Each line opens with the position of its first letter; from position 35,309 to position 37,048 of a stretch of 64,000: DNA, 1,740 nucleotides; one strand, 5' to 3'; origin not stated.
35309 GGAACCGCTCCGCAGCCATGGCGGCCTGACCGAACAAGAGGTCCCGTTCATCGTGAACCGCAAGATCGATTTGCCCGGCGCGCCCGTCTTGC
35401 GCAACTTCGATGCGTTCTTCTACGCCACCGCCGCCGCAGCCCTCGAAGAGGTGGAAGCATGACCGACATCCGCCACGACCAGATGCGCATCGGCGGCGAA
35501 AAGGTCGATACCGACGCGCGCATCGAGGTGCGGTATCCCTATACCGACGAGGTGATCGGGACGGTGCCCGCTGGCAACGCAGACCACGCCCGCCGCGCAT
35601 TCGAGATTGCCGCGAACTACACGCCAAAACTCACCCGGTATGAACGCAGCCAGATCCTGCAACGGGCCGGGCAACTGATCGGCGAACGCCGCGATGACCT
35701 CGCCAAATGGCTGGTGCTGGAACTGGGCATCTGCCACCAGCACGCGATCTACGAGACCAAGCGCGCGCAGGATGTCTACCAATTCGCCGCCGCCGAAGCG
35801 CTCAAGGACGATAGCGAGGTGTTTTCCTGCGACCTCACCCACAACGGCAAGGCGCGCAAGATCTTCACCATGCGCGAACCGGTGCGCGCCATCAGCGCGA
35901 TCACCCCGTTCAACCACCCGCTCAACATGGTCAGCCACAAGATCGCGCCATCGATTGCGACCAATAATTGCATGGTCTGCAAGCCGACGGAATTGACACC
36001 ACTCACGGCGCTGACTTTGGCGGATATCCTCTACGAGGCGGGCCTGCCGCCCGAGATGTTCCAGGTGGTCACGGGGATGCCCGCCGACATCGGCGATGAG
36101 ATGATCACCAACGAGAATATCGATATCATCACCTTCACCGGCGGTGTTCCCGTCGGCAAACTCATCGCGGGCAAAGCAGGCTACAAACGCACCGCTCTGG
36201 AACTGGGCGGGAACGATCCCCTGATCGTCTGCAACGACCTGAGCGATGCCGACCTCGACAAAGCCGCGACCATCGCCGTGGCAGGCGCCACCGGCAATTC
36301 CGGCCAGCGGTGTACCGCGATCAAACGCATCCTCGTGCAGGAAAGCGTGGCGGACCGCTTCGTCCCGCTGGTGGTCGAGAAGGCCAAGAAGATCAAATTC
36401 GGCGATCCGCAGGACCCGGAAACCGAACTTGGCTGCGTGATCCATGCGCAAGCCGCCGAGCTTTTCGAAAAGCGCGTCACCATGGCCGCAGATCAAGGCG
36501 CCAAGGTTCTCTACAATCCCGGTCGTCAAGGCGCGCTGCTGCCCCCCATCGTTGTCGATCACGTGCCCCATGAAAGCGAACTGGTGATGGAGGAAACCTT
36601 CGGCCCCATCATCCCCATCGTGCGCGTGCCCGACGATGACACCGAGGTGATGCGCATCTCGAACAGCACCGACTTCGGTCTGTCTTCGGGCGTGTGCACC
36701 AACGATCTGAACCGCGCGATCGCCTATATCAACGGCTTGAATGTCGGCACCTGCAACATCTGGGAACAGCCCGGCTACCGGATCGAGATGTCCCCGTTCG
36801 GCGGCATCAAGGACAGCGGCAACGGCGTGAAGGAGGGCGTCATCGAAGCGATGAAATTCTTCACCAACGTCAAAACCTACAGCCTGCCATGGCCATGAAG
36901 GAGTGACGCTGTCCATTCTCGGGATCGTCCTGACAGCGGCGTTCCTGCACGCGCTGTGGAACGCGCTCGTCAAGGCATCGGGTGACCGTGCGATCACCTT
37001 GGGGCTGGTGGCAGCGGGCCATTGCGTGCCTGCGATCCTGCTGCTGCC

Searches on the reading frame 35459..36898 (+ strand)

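Call 6: search_protein_families(library=pfam, proteins=[window:35459-36898:+])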
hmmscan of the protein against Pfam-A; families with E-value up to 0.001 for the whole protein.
window:35459-36898:+ (479 aa): 1 family
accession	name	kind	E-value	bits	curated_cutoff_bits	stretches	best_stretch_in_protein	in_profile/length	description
PF00171.27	Aldedh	-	3.4e-137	458.2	23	1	20-473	7-460/461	Aldehyde dehydrogenase family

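Call 7: search_protein_families(library=ncbifam, proteins=[window:35459-36898:+])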
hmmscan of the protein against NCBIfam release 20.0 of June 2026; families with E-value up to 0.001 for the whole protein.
window:35459-36898:+ (479 aa): 44 families (the best 25 are shown)
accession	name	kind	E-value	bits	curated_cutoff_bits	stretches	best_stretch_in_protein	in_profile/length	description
TIGR03250.1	PhnAcAld_DH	equivalog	1.5e-229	762.4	635.65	1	4-478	1-472/472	phosphonoacetaldehyde dehydrogenase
NF040648.1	lactal_redase_Meth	equivalog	3.2e-124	415.5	650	1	9-473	1-459/463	lactaldehyde dehydrogenase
NF047626.1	SulfactDhSafD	equivalog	3.3e-97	326.4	700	1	23-473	4-451/454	sulfoacetaldehyde dehydrogenase SafD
TIGR01804.1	BADH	equivalog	8.2e-92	308.1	668.6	1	19-472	12-467/467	betaine-aldehyde dehydrogenase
TIGR01780.1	SSADH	subfamily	2.5e-87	293.6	646.35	1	25-472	2-448/448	succinate-semialdehyde dehydrogenase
NF009725.0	PRK13252.1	equivalog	3.2e-87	293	593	1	6-473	6-476/488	betaine-aldehyde dehydrogenase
NF052305.1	DioxValDhHalo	equivalog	1.2e-82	278.3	750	1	15-473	15-478/483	2,5-dioxovalerate dehydrogenase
NF006916.0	PRK09407.1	equivalog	2.7e-82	277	521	1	16-473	30-489/526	succinic semialdehyde dehydrogenase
TIGR02299.1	HpaE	equivalog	4.2e-82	276.3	638.35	1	11-476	5-476/488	5-carboxymethyl-2-hydroxymuconate semialdehyde dehydrogenase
NF010000.0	PRK13473.1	subfamily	2.5e-81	273.7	615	1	7-467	3-463/475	aminobutyraldehyde dehydrogenase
NF042993.1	AlphKGSA_gudD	equivalog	2e-79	267.6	770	1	29-474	29-478/481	alpha-ketoglutaric semialdehyde dehydrogenase GucD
NF040869.1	G3PDH_Arch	equivalog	5.5e-79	266.2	780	1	10-473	23-488/502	NADP-dependent glyceraldehyde-3-phosphate dehydrogenase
NF002852.0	PRK03137.1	subfamily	5.2e-77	259.8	648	1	8-475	38-511/514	L-glutamate gamma-semialdehyde dehydrogenase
TIGR01237.1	D1pyr5carbox2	equivalog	1.8e-76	257.9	659.65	1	9-474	35-507/511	L-glutamate gamma-semialdehyde dehydrogenase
NF008415.0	PRK11241.1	equivalog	2.3e-76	257.4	828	1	7-461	11-465/482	NADP-dependent succinate-semialdehyde dehydrogenase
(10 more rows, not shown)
